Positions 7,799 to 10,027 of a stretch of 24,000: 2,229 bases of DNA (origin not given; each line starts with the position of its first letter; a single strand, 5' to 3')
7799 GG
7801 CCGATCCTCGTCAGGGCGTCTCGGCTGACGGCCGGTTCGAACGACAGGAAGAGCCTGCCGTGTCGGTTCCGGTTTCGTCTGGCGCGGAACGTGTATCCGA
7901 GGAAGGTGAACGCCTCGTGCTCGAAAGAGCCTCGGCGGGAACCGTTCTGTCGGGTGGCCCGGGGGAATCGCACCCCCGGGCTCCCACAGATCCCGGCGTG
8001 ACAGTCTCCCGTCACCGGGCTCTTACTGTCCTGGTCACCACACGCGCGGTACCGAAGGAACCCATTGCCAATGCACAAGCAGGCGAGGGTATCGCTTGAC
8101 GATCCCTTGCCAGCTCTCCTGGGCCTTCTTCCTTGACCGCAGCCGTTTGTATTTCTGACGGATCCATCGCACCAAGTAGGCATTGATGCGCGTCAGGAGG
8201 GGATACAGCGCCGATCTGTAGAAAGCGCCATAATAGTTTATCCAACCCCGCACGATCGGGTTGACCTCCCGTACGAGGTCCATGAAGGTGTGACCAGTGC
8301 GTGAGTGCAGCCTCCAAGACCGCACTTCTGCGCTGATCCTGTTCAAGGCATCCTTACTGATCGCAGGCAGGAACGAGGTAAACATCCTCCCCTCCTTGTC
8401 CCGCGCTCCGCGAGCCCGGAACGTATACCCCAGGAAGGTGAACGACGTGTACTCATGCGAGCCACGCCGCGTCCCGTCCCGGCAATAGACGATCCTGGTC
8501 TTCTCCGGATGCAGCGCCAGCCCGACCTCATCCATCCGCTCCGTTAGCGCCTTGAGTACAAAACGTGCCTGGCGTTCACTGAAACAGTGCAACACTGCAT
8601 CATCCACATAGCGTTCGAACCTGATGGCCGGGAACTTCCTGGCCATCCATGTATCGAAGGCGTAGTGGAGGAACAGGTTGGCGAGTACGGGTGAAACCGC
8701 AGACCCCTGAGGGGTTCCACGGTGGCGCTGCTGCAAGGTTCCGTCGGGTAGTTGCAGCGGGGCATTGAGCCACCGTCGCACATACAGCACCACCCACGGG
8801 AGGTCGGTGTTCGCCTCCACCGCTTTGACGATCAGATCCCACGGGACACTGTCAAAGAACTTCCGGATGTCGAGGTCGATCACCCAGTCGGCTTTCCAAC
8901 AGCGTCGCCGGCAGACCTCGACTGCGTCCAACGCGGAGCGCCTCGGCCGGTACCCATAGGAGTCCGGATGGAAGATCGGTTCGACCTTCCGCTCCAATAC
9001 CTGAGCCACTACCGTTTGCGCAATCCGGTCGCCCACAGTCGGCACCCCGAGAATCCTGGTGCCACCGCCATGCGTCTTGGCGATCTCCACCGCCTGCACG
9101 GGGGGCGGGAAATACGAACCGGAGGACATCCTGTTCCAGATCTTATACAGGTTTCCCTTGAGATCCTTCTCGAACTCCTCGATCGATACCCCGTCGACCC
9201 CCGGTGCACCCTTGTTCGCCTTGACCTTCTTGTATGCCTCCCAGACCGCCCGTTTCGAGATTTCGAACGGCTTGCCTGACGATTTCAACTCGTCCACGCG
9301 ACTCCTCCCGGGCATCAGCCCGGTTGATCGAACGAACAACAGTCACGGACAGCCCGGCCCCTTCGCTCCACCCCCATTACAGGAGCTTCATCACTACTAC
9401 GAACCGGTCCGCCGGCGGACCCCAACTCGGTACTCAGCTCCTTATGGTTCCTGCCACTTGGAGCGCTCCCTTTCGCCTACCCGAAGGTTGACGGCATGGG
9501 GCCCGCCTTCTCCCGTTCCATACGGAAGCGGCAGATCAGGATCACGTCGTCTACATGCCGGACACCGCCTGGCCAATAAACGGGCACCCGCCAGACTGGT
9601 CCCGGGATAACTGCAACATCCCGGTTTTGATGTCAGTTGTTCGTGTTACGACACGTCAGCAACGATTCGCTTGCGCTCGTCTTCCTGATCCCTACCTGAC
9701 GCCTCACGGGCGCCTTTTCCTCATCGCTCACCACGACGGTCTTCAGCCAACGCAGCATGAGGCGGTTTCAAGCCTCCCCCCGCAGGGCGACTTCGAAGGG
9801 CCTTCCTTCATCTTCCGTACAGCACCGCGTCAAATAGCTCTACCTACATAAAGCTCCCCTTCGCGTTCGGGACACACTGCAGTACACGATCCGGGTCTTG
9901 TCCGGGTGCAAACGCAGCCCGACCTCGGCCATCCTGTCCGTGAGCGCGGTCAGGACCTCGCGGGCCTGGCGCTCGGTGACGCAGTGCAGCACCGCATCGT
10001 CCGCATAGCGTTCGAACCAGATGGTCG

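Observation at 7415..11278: Nested group II introns (twintron): one intron inserted precisely in the RT/maturase ORF of a related intron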

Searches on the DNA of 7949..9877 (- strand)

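Call 60: search_dna_similar(query=window:7949-9877:-, collection=plasmids, mode=near, max_rows=15)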
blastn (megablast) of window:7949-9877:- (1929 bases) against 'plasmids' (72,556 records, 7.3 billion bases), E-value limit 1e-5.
Records with a match: 26; places in all: 46; records where one place covers at least 80% of the query: 18.
Best place of each record, by identity: 80-90% 2; 60-80% 24.
By first word of the organism name: Streptomyces 22; Rhodococcus 2; Candidatus 1; Azotobacter 1.
By predicted mobility (MOB-suite, as given by PLSDB): mobilizable 13; non-mobilizable 12; conjugative 1.
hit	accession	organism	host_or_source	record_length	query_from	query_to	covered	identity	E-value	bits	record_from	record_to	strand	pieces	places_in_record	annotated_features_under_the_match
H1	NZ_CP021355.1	Rhodococcus oxybenzonivorans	river sediment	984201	1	1929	100%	76.6%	0e+0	1016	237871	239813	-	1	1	none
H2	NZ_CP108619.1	Streptomyces avidinii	-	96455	1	1929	100%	76.6%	0e+0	1022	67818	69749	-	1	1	ltrA: group II intron reverse transcriptase/maturase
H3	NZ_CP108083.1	Streptomyces sp. NBC_00257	-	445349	1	1929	100%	74.7%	0e+0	804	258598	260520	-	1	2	ltrA: group II intron reverse transcriptase/maturase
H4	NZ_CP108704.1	Streptomyces sp. NBC_01005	-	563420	2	1919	99%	74.9%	0e+0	822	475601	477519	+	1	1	ltrA: group II intron reverse transcriptase/maturase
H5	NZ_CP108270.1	Streptomyces sp. NBC_00046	-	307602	50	1919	97%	74.3%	0e+0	737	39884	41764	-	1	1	none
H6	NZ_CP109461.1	Streptomyces sp. NBC_01454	-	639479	65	1929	97%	74.3%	0e+0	743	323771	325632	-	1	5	ltrA: group II intron reverse transcriptase/maturase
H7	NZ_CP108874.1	Streptomyces sp. NBC_00826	-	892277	2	1731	90%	76.7%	0e+0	917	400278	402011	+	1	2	ltrA: group II intron reverse transcriptase/maturase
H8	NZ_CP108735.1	Streptomyces sp. NBC_00984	-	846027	50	1758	89%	76.7%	0e+0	920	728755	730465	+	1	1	ltrA: group II intron reverse transcriptase/maturase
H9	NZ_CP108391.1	Streptomyces sp. NBC_01320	-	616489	54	1791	90%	75.4%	0e+0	800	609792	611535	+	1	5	ltrA: group II intron reverse transcriptase/maturase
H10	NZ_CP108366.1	Streptomyces sp. NBC_01340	-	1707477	1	1714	89%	74.5%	0e+0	704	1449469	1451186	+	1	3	none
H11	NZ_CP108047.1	Streptomyces sp. NBC_00289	-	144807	50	1768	89%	74.2%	0e+0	680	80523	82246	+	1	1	ltrA: group II intron reverse transcriptase/maturase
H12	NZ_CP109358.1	Streptomyces sp. NBC_01562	-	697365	1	1716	89%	74.2%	0e+0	651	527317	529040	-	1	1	ltrA: group II intron reverse transcriptase/maturase | hypothetical protein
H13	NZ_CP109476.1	Streptomyces sp. NBC_01455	-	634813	52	1741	88%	75.2%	0e+0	752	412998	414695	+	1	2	ltrA: group II intron reverse transcriptase/maturase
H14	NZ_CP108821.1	Streptomyces chartreusis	-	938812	52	1738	87%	75.1%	0e+0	734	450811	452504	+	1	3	ltrA: group II intron reverse transcriptase/maturase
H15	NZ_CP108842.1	Streptomyces chartreusis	-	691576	52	1738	87%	75.0%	0e+0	728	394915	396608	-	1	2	ltrA: group II intron reverse transcriptase/maturase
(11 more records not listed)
